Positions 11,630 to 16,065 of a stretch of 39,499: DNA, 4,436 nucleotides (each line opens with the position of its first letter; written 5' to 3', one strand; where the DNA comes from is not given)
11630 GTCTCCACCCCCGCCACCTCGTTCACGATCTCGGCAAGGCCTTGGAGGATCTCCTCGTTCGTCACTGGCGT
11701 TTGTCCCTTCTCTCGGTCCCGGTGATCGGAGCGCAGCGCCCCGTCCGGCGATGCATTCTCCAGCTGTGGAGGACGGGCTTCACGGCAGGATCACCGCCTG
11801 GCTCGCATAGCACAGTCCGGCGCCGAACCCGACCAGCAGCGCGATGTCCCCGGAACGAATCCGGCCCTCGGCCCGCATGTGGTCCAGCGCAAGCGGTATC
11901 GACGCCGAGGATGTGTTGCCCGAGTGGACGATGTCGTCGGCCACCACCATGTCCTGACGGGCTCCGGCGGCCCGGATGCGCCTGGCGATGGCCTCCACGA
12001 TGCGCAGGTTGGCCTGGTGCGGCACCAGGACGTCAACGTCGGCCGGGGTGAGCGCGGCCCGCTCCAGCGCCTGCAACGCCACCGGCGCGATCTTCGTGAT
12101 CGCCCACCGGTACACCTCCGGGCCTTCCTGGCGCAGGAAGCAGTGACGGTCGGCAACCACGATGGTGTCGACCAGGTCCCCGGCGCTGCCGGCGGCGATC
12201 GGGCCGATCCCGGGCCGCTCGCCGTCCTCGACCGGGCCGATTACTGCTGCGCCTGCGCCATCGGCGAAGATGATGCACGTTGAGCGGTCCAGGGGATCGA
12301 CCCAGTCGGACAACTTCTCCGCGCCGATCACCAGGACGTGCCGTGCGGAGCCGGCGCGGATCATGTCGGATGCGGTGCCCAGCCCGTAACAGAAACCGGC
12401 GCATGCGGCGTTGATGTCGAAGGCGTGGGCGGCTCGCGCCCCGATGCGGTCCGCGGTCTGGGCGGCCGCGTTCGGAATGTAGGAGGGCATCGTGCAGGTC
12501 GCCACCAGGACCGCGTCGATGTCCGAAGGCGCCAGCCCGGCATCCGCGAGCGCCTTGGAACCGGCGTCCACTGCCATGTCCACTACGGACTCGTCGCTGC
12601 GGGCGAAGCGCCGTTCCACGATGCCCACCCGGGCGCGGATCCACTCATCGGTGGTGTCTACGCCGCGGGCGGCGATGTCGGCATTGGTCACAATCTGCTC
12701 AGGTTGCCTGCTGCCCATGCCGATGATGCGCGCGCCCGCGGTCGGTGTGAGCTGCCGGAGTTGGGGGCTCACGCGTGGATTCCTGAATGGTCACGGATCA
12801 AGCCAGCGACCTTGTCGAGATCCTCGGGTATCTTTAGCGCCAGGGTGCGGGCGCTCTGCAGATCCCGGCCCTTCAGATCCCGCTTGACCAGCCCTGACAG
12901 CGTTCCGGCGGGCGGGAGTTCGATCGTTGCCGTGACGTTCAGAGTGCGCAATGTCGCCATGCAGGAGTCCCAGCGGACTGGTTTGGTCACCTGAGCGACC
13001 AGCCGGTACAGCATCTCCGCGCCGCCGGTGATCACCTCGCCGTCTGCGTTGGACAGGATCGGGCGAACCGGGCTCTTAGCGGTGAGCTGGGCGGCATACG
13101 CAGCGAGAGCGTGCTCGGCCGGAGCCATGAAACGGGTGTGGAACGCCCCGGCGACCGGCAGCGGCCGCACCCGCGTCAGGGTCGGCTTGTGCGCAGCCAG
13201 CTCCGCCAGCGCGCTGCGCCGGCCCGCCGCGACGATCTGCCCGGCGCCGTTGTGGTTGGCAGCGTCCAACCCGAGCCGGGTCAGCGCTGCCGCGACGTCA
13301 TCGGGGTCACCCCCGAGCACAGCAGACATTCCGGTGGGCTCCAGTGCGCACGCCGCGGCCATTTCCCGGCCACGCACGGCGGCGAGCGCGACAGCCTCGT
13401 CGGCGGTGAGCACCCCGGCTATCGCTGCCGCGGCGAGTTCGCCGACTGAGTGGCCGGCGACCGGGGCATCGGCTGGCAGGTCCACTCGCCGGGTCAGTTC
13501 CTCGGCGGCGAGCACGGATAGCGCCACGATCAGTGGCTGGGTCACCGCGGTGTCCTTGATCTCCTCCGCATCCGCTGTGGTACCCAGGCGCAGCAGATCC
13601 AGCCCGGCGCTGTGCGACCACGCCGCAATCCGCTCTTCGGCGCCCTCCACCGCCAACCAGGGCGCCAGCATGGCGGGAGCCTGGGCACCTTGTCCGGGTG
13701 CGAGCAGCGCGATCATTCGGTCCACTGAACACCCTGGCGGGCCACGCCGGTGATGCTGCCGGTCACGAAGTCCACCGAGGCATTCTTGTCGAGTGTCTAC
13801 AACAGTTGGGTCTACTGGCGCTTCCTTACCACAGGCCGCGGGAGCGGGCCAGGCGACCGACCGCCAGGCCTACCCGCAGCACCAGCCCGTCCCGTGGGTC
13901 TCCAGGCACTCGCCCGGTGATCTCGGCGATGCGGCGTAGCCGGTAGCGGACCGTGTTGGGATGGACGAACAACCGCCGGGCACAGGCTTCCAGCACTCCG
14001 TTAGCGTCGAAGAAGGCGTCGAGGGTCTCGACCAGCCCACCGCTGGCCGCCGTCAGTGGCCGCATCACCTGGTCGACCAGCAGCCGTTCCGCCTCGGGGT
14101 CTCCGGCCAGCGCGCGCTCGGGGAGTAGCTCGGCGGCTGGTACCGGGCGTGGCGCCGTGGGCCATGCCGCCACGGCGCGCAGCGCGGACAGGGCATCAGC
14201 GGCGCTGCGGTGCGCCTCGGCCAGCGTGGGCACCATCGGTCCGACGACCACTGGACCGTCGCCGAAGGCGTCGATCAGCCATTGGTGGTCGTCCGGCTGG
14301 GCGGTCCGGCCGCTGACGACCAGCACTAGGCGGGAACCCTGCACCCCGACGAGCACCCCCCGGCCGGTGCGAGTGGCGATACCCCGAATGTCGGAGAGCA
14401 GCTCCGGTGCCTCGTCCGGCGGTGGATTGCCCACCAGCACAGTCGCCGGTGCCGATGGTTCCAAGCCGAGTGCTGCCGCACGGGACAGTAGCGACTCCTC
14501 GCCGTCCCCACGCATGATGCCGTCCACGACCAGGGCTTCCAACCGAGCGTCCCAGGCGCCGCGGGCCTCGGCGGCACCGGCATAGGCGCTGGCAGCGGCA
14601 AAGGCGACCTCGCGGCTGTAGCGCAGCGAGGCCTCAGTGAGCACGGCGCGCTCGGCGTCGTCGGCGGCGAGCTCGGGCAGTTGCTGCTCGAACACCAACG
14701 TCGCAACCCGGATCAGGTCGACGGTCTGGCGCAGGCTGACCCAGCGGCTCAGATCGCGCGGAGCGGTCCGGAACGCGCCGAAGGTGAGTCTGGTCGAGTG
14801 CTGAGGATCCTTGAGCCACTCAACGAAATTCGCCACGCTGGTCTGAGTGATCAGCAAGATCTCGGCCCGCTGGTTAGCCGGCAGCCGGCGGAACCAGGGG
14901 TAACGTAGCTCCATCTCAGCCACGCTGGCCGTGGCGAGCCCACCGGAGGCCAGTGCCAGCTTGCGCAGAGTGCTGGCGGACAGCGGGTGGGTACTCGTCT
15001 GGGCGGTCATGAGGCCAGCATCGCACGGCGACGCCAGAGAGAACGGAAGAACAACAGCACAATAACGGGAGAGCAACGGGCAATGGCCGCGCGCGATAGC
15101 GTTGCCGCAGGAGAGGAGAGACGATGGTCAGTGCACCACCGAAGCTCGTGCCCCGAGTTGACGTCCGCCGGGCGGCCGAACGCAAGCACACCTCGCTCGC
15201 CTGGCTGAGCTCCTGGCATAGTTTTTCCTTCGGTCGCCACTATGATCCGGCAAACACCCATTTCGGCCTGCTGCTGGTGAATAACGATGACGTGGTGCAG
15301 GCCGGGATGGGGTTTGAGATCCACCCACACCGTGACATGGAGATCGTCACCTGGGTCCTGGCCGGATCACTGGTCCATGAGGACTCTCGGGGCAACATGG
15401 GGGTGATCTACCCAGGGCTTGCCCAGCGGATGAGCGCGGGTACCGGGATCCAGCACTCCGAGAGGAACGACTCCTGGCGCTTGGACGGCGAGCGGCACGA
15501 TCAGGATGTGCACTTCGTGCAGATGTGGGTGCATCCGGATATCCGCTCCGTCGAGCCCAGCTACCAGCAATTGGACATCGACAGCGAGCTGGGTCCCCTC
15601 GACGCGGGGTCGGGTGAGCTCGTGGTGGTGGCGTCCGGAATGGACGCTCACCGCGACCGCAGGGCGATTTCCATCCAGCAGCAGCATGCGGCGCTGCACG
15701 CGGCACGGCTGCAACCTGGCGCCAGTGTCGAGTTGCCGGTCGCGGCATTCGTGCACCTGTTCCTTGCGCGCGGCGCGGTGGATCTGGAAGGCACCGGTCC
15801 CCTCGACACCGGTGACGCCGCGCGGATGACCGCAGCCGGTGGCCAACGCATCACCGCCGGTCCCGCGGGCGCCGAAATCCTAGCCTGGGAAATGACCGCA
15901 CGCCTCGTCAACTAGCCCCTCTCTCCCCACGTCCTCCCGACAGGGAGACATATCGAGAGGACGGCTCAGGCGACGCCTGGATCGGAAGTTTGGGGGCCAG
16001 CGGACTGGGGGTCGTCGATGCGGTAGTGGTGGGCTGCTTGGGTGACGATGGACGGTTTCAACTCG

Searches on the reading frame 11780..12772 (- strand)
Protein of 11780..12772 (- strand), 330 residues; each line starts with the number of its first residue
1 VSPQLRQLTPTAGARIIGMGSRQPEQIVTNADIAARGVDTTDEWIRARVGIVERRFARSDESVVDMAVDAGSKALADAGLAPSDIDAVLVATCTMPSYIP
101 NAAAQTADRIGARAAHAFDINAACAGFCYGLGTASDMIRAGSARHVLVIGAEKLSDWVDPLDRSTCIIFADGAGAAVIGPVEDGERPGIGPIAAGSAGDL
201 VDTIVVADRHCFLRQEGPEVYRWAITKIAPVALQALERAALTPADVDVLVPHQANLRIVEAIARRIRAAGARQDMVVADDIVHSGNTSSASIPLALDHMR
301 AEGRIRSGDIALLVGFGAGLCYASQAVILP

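Call 74: search_protein_families(library=pfam, proteins=[window:11780-12772:-], max_evalue=0.0001)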
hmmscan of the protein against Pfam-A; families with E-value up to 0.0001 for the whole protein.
window:11780-12772:- (330 aa): 3 families
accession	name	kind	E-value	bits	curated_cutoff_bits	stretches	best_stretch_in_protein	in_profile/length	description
PF08545.16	ACP_syn_III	-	2.6e-29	101.3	24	1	118-194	1-76/80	3-Oxoacyl-[acyl-carrier-protein (ACP)] synthase III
PF08541.16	ACP_syn_III_C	-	7.8e-29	100.1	26.6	1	236-327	1-88/90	3-Oxoacyl-[acyl-carrier-protein (ACP)] synthase III C terminal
PF00108.29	Thiolase_N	-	2.2e-10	40.8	26.4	1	52-156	12-117/260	Thiolase, N-terminal domain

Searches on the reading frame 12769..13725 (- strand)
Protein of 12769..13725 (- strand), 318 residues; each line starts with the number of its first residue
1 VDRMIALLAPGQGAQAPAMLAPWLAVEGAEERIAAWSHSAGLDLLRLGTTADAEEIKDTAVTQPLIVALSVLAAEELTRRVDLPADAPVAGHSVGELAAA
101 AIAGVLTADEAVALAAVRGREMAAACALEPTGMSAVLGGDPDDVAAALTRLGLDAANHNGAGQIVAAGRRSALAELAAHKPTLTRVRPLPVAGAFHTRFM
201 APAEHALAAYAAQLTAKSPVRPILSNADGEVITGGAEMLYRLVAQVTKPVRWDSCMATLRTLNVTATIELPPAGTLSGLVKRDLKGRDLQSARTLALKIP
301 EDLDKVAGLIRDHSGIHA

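Call 74: search_protein_families(library=pfam, proteins=[window:12769-13725:-], max_evalue=0.0001)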
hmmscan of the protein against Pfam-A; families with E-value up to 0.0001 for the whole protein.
window:12769-13725:- (318 aa): 1 family
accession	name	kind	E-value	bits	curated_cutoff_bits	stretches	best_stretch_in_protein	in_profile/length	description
PF00698.26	Acyl_transf_1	-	2.2e-22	80.4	32.7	1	10-301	5-297/319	Acyl transferase domain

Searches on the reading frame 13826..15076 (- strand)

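Call 74: search_protein_families(library=pfam, proteins=[window:13826-15076:-], max_evalue=0.0001)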
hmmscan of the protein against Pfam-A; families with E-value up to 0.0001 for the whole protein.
window:13826-15076:- (416 aa): 2 families
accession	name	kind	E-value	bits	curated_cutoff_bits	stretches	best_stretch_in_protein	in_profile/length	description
PF13556.12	HTH_30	-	3.8e-21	75.1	27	1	348-405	1-58/59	PucR C-terminal helix-turn-helix domain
PF17853.6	GGDEF_2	-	1.7e-18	67.4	24.5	1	190-301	2-116/116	GGDEF-like domain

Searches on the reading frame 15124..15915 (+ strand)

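Call 74: search_protein_families(library=pfam, proteins=[window:15124-15915:+], max_evalue=0.0001)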
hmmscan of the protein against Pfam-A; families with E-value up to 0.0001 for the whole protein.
window:15124-15915:+ (263 aa): 2 families
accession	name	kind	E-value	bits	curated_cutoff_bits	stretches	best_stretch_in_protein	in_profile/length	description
PF02678.22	Pirin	-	1.2e-31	109.3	26.1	1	20-136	6-108/108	Pirin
PF17954.7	Pirin_C_2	-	7.9e-06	26.4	22.9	1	180-256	10-85/86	Quercetinase C-terminal cupin domain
